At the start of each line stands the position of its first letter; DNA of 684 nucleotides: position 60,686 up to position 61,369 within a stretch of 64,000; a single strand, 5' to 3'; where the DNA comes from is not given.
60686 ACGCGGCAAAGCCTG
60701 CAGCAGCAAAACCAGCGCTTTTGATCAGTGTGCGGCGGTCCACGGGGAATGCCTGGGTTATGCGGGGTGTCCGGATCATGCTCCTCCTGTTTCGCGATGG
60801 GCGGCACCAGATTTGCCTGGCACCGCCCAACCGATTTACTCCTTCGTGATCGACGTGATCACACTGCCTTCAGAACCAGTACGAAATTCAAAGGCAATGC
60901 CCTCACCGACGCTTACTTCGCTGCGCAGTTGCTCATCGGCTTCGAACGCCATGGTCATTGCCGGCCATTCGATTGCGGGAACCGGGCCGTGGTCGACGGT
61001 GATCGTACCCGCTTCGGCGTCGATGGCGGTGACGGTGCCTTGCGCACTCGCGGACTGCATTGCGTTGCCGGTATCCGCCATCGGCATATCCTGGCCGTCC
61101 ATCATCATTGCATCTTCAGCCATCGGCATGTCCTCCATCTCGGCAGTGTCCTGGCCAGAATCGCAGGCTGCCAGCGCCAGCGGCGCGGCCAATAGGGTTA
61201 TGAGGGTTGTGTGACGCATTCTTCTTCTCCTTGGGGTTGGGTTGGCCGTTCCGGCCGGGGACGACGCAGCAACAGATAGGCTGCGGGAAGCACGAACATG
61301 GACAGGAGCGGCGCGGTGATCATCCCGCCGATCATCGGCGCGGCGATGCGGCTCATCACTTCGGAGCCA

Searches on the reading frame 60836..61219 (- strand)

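Call 54: search_protein_families(library=pfam, proteins=[window:60836-61219:-], max_evalue=0.001)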
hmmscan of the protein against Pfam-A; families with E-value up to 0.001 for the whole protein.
window:60836-61219:- (127 aa): 1 family
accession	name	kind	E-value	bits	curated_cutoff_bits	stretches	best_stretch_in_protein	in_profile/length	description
PF11604.15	CusF_Ec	-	2.9e-25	88.4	27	1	57-126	2-72/72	Copper binding periplasmic protein CusF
